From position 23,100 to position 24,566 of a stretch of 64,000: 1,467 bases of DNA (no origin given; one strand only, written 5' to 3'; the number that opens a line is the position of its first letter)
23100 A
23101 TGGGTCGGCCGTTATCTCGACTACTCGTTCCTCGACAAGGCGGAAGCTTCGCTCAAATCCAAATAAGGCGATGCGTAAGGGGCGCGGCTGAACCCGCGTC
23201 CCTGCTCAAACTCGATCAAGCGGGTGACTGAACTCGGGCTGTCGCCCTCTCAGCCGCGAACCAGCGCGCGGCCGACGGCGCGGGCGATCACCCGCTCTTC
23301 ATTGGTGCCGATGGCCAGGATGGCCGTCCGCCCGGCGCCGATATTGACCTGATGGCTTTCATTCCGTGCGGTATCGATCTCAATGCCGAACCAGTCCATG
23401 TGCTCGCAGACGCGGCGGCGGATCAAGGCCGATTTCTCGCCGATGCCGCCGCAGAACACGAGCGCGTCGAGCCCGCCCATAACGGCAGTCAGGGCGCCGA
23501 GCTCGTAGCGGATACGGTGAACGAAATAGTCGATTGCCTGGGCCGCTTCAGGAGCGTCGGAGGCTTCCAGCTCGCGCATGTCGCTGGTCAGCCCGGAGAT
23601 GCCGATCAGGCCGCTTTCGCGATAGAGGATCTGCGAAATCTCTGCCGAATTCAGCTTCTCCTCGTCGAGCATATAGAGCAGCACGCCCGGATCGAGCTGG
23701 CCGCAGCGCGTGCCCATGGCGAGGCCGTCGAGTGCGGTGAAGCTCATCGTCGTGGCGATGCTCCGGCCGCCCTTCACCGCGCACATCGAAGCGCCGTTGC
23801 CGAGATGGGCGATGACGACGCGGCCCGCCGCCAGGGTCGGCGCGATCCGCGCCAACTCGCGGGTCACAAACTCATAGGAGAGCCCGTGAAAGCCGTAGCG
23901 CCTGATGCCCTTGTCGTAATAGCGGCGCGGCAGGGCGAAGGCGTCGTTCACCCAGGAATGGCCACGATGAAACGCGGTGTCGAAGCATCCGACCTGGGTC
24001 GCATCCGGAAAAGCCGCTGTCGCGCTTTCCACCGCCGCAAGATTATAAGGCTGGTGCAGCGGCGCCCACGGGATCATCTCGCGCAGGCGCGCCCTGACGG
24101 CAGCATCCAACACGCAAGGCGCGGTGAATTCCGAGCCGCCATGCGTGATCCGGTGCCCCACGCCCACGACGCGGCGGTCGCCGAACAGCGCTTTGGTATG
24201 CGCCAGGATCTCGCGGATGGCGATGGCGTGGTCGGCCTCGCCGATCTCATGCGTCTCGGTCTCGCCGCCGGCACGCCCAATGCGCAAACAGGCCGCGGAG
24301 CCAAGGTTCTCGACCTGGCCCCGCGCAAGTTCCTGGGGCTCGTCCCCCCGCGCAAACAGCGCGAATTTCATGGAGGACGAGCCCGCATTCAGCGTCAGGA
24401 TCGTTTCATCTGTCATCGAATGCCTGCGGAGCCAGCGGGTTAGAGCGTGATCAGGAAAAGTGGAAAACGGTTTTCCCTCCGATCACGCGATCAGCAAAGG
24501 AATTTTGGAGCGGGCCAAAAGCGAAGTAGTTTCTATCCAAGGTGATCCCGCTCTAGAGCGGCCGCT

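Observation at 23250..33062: Ten-gene operon for sulfoacetate / sulfoacetaldehyde catabolism with an unusual enzyme and transporter set (tctABC, SauS-like ALDH, two-subunit SucCD-like ligase, xsc, ackA)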

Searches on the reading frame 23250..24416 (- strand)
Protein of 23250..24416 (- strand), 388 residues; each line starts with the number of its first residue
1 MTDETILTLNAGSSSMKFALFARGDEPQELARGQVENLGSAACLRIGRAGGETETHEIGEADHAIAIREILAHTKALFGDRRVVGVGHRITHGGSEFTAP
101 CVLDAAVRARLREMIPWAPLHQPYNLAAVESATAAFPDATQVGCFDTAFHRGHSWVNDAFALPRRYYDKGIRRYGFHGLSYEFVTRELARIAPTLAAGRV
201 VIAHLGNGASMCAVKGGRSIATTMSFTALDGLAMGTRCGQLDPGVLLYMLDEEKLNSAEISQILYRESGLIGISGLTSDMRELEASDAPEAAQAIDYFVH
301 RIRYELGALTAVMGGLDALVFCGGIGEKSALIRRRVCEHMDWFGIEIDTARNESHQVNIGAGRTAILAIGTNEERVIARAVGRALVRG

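Call 3: search_protein_families(library=pfam, proteins=[window:23250-24416:-])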
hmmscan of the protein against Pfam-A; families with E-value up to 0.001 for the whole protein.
window:23250-24416:- (388 aa): 1 family
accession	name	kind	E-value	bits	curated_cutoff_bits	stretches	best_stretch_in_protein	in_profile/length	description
PF00871.23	Acetate_kinase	-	1e-107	360.6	22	1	6-379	2-392/392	Acetokinase family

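Call 4: search_protein_families(library=ncbifam, proteins=[window:23250-24416:-])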
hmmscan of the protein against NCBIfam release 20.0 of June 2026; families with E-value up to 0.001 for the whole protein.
window:23250-24416:- (388 aa): 8 families
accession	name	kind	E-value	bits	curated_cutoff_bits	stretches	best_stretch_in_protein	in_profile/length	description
NF005462.0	PRK07058.1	equivalog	2.8e-118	395.4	486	1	2-380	2-385/396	acetate/propionate family kinase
TIGR00016.1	ackA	subfamily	5.9e-107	357.9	293.4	1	2-381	2-400/405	acetate/propionate family kinase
NF009063.0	PRK12397.1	equivalog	1.5e-90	303.7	659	1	5-383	4-391/404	acetate/propionate family kinase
NF009045.0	PRK12379.1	equivalog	2.4e-90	303.2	580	1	5-379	6-387/402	propionate kinase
NF005520.0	PRK07157.1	equivalog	1.7e-75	254.6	561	1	4-380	3-393/400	acetate kinase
NF009099.0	PRK12440.1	equivalog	2.5e-73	247.3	693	1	1-379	1-391/397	acetate/propionate family kinase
NF002834.0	PRK03011.1-5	subfamily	7.1e-23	81.3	222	1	172-363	150-344/357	butyrate kinase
TIGR02707.1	butyr_kinase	equivalog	2.7e-13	49.7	289.1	1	173-362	148-340/351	butyrate kinase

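Call 63: find_homologous_proteins(query=window:23250-24416:-, max_evalue=1e-30)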
Query window:23250-24416:- (388 aa): 7999 proteins with E <= 1e-30 among 8000 candidates; the best 120 are listed.
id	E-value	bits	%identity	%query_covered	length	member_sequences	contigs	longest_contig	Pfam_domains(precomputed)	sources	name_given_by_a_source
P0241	5.2e-255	863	100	100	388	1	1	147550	PF00871.24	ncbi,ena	-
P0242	1.2e-185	635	74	99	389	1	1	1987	PF00871.24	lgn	-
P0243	8.3e-173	593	68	99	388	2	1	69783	PF00871.24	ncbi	ncbi:MAG: acetate/propionate family kinase [Geminicoccaceae bacterium]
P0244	2.9e-171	588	66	99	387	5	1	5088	PF00871.24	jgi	-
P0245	3.2e-165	568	64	100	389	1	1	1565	PF00871.24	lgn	-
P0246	7.4e-165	567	66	99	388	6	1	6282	PF00871.24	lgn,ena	-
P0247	2.4e-164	565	64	100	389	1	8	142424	PF00871.24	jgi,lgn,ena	-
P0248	3.5e-163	561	63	99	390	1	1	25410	PF00871.24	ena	-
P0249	2.3e-162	558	65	98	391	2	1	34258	PF00871.24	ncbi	ncbi:MAG: acetate/propionate family kinase [Pseudomonadota bacterium]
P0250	1.5e-161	556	65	98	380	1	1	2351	PF00871.24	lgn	-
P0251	9.2e-161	553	65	99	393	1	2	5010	PF00871.24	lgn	-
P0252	7.2e-159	547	63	99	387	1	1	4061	PF00871.24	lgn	-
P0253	1.8e-158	546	63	97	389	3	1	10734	PF00871.24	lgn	-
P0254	2.0e-158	545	65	98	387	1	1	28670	PF00871.24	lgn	-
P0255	2.2e-158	545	67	98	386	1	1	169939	PF00871.24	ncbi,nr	ncbi:MAG: acetate/propionate family kinase [Hyphomicrobiaceae bacterium]|nr:acetate/propionate famil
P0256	5.4e-158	544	64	99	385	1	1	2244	PF00871.24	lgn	-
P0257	7.0e-158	544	63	99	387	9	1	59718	PF00871.24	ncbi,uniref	ncbi:acetate/propionate family kinase [Oricola nitratireducens]|uniref:acetate/propionate family kin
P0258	9.1e-158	543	65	98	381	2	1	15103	PF00871.24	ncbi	-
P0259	1.8e-157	542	64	99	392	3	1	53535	PF00871.24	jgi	jgi:acetate kinase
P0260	4.3e-157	541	64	99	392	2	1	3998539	PF00871.24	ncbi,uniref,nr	ncbi:acetate/propionate family kinase [Oricola thermophila]|uniref:Acetate kinase n=1 Tax=Oricola th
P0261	4.6e-157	541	63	99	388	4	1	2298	PF00871.24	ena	-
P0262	7.0e-157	540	65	99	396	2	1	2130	PF00871.24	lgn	-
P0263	8.4e-157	540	63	98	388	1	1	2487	PF00871.24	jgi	-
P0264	8.6e-157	540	63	99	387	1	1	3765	PF00871.24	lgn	-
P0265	9.9e-157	540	62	98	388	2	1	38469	PF00871.24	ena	-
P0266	1.2e-156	540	65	99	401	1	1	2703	PF00871.24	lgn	-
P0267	2.5e-156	539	65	99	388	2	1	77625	PF00871.24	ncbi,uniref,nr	ncbi:acetate/propionate family kinase [Oricola sp.]|uniref:acetate/propionate family kinase n=1 Tax=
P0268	4.5e-156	538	63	98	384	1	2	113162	PF00871.24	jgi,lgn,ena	-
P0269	7.9e-156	537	64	98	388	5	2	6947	PF00871.24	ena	-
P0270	2.0e-155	536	63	100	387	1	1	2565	PF00871.24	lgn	-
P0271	2.2e-155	535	64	99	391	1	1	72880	PF00871.24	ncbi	ncbi:MAG: acetate kinase [Oricola sp.]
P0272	2.3e-155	535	60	98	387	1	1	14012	PF00871.24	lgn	-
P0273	3.0e-155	535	63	99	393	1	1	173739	PF00871.24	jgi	jgi:acetate kinase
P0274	6.4e-155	534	62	97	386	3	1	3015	PF00871.24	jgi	-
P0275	7.8e-155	534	60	98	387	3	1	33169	PF00871.24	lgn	-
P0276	1.0e-154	533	61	99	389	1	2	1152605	PF00871.24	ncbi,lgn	ncbi:MAG: acetate/propionate family kinase [Filomicrobium sp.]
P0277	1.0e-154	533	62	99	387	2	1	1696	PF00871.24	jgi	-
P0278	1.0e-154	533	62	98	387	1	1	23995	PF00871.24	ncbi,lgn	-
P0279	1.6e-154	533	63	97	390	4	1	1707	PF00871.24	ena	-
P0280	1.8e-154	532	64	98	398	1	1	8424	PF00871.24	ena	-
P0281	1.9e-154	532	64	98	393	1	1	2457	PF00871.24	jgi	jgi:acetate kinase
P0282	2.3e-154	532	61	98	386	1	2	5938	PF00871.24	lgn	-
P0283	2.7e-154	532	62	100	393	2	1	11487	PF00871.24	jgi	jgi:acetate kinase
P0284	4.2e-154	531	62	99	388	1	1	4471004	PF00871.24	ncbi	-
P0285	4.2e-154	531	62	97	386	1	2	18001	PF00871.24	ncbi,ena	-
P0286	5.1e-154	531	63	99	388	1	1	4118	PF00871.24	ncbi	ncbi:MAG: acetate/propionate family kinase [Oricola sp.]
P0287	6.2e-154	531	63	99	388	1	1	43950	PF00871.24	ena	-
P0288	6.5e-154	531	61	97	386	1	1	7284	PF00871.24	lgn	-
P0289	6.8e-154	531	62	98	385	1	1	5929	PF00871.24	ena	-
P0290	9.2e-154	530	62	100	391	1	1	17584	PF00871.24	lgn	-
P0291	1.2e-153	530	63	99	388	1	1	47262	PF00871.24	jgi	-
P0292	1.5e-153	529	60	97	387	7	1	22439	PF00871.24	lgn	-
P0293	1.9e-153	529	60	99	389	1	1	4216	PF00871.24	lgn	-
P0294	2.1e-153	529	60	99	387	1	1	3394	PF00871.24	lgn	-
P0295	2.5e-153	529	63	99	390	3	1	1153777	PF00871.24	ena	-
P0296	2.6e-153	529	62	97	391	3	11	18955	PF00871.24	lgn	-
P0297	3.4e-153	528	62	100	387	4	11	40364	PF00871.24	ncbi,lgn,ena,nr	ncbi:MAG: acetate/propionate family kinase [Hyphomicrobiaceae bacterium]|nr:acetate/propionate famil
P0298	4.1e-153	528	62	99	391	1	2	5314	PF00871.24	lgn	-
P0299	4.8e-153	528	62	100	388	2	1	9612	PF00871.24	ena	-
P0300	5.4e-153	528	61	99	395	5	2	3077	PF00871.24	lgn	-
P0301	7.5e-153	527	62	99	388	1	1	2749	PF00871.24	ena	-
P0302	1.1e-152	527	62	99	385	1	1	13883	PF00871.24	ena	-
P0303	1.2e-152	526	62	100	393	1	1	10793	PF00871.24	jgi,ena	-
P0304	1.5e-152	526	64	98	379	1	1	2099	PF00871.24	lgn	-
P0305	1.8e-152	526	61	97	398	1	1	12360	PF00871.24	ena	-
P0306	2.0e-152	526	61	97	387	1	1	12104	PF00871.24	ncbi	-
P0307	2.5e-152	525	62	97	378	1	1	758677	PF00871.24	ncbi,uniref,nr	ncbi:acetate/propionate family kinase [Parasulfitobacter algicola]|uniref:Acetate kinase n=1 Tax=Par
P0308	2.5e-152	525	61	99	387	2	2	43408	PF00871.24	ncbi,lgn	ncbi:MAG: acetate/propionate family kinase [Burkholderiaceae bacterium]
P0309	3.3e-152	525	64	98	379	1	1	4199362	PF00871.24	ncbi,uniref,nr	ncbi:acetate/propionate family kinase [Pontivivens ytuae]|uniref:Acetate kinase n=1 Tax=Pontivivens 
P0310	3.8e-152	525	62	100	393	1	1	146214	PF00871.24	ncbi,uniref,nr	ncbi:acetate/propionate family kinase [Actibacterium sp. MT2.3-13A]|uniref:acetate/propionate family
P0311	5.0e-152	524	62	97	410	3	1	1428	PF00871.24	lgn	-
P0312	6.9e-152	524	63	98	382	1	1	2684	PF00871.24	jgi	-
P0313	1.1e-151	523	63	98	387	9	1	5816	PF00871.24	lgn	-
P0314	1.1e-151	523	60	100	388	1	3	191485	PF00871.24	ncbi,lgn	ncbi:MAG: acetate/propionate family kinase [Hyphomicrobiaceae bacterium]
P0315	1.2e-151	523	60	99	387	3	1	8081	PF00871.24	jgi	-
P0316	1.6e-151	523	60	98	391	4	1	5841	PF00871.24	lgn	-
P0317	2.3e-151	522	61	99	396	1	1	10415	PF00871.24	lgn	-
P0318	2.4e-151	522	61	98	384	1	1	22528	PF00871.24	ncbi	-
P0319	2.8e-151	522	62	98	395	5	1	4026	PF00871.24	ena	-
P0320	3.6e-151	522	64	98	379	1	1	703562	PF00871.24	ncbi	-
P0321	4.7e-151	521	62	98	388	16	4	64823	PF00871.24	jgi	-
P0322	5.3e-151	521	59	100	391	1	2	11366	PF00871.24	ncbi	-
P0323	6.4e-151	521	61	97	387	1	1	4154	PF00871.24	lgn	-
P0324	7.4e-151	521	63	99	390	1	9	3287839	PF00871.24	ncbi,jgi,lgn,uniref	ncbi:MAG: acetate/propionate family kinase [Roseitalea porphyridii]|jgi:acetate kinase|uniref:acetat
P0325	7.7e-151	520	63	99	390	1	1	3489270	PF00871.24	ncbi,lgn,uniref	ncbi:MAG: acetate/propionate family kinase [Roseitalea porphyridii]|uniref:acetate/propionate family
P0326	8.6e-151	520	62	100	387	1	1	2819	PF00871.24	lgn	-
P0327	1.1e-150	520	61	100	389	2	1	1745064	PF00871.24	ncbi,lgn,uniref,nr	ncbi:Acetate kinase [Actibacterium lipolyticum]|uniref:Acetate kinase n=2 Tax=Actibacterium lipolyti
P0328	1.1e-150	520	61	98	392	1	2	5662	PF00871.24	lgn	-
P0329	1.3e-150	520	64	97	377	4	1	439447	PF00871.24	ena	-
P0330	1.3e-150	520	60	99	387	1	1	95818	PF00871.24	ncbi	-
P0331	1.5e-150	520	62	98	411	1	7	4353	PF00871.24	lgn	-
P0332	1.5e-150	520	61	98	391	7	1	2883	PF00871.24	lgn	-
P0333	1.8e-150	519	61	98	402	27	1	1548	PF00871.24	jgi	jgi:acetate kinase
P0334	2.1e-150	519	61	98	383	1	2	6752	PF00871.24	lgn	-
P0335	3.4e-150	518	62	99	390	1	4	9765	PF00871.24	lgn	-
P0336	4.6e-150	518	62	99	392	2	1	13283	PF00871.24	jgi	-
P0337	6.1e-150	518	62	99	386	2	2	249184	PF00871.24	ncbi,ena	-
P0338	9.1e-150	517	62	99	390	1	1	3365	PF00871.24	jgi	-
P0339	1.1e-149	517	62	99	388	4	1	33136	PF00871.24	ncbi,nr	ncbi:MAG: acetate/propionate family kinase [Defluviimonas sp.]|nr:acetate/propionate family kinase [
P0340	1.2e-149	517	62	98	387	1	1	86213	PF00871.24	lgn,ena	-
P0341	1.3e-149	516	60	99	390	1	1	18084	PF00871.24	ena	-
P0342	1.3e-149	516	61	98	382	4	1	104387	PF00871.24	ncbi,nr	ncbi:acetate kinase [Rhodovulum sp. NI22]|nr:acetate kinase [Rhodovulum sp. NI22]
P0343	1.7e-149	516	61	99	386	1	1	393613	PF00871.24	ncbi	ncbi:acetate/propionate family kinase [Actibacterium sp. D379-3]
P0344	1.7e-149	516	62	99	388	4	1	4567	PF00871.24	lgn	-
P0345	2.3e-149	516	60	99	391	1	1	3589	PF00871.24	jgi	-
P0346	2.3e-149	516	61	100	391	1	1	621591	PF00871.24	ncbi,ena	-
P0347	2.3e-149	516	62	99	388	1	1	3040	PF00871.24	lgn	-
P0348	2.7e-149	515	60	96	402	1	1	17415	PF00871.24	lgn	-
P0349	2.8e-149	515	58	98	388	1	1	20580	PF00871.24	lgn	-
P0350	2.8e-149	515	60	97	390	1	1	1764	PF00871.24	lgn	-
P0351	2.8e-149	515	59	99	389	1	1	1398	PF00871.24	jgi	-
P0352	3.0e-149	515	58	97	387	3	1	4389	PF00871.24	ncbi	ncbi:MAG: acetate/propionate family kinase [Hyphomicrobiales bacterium]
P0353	3.8e-149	515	63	96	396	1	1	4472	PF00871.24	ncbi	ncbi:MAG: acetate/propionate family kinase [Pseudomonadota bacterium]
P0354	4.1e-149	515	60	99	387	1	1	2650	PF00871.24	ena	-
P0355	4.2e-149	515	62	99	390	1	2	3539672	PF00871.24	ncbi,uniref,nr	ncbi:acetate/propionate family kinase [Roseitalea porphyridii]|uniref:Acetate kinase n=1 Tax=Roseita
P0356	5.0e-149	515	60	100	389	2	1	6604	PF00871.24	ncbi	-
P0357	8.3e-149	514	60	100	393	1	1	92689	PF00871.24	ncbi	ncbi:MAG: acetate/propionate family kinase [Paracoccaceae bacterium]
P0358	8.7e-149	514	58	100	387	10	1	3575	PF00871.24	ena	-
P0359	1.4e-148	513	61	99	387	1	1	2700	PF00871.24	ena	-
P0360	1.7e-148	513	61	99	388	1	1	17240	PF00871.24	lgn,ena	-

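Call 64: find_encoding_contigs(protein=P0314, flank=10000, max_places=1)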
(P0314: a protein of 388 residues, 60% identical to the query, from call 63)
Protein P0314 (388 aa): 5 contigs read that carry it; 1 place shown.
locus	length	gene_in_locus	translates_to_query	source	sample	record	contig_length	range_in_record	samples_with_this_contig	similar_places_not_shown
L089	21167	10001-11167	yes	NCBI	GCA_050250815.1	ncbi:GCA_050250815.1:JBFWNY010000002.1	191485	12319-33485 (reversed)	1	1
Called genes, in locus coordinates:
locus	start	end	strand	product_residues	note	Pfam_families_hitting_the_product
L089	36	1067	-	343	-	PF00356:LacI, PF00532:Peripla_BP_1, PF13407:Peripla_BP_4, PF13377:Peripla_BP_3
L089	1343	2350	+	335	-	PF03401:TctC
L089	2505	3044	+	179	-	PF07331:TctB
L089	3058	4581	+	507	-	PF01970:TctA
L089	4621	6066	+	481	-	PF00171:Aldedh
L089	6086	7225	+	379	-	PF08442:ATP-grasp_2, PF13549:ATP-grasp_5, PF24948:Citrate_synth_N, PF00549:Ligase_CoA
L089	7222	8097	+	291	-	PF02629:CoA_binding, PF13380:CoA_binding_2 (faint), PF13607:Succ_CoA_lig, PF00549:Ligase_CoA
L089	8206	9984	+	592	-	PF02776:TPP_enzyme_N, PF00205:TPP_enzyme_M, PF02775:TPP_enzyme_C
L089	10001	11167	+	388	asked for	PF00871:Acetate_kinase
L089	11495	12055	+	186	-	-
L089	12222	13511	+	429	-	PF06309:Torsin (weak), PF00158:Sigma54_activat (weak), PF00004:AAA, PF07724:AAA_2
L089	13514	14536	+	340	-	PF06309:Torsin (weak), PF00004:AAA (faint), PF07724:AAA_2, PF07728:AAA_5 (faint)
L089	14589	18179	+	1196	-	PF13428:TPR_14 (faint), PF08238:Sel1 (faint), PF13374:TPR_10 (faint), PF01239:PPTA (faint), PF00515:TPR_1 (weak), PF13414:TPR_11 (weak), PF13432:TPR_16 (weak), PF14559:TPR_19 (weak), +7 more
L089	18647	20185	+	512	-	PF04389:Peptidase_M28 (weak), PF01546:Peptidase_M20, PF07687:M20_dimer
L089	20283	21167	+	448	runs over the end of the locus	PF01979:Amidohydro_1, PF07969:Amidohydro_3 (weak)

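Call 65: find_encoding_contigs(protein=P0243, flank=10000, max_places=1)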
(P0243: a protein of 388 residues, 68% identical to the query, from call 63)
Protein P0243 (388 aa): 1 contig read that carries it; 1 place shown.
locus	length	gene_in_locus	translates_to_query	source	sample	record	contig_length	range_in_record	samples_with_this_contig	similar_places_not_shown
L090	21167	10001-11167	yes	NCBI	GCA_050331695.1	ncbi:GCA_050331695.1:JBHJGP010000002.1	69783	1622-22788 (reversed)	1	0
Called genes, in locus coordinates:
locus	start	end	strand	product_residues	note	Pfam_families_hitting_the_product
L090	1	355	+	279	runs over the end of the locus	PF05899:Cupin_3 (faint), PF07883:Cupin_2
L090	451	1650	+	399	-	PF25917:BSH_RND, PF25876:HH_MFP_RND, PF25944:Beta-barrel_RND, PF25989:YknX_C, PF25967:RND-MFP_C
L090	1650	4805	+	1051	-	PF00873:ACR_tran, PF03176:MMPL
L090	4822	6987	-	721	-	PF13385:Laminin_G_3, PF00251:Glyco_hydro_32N, PF08244:Glyco_hydro_32C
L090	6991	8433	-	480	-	PF02435:Glyco_hydro_68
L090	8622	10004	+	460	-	PF01575:MaoC_dehydratas (weak), PF01515:PTA_PTB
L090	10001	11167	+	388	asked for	PF00871:Acetate_kinase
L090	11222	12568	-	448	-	PF00015:MCPsignal, PF13682:CZB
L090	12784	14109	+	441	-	PF01595:CNNM, PF00571:CBS (weak), PF03471:CorC_HlyC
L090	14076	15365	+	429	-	PF01595:CNNM, PF03471:CorC_HlyC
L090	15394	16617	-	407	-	PF02771:Acyl-CoA_dh_N, PF02770:Acyl-CoA_dh_M, PF00441:Acyl-CoA_dh_1, PF08028:Acyl-CoA_dh_2 (faint)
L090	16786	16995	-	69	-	PF00313:CSD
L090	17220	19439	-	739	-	PF20256:MoCoBD_2, PF02738:MoCoBD_1, PF20256:MoCoBD_2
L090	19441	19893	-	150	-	PF00111:Fer2, PF13085:Fer2_3, PF01799:Fer2_2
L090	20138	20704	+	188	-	PF04264:YceI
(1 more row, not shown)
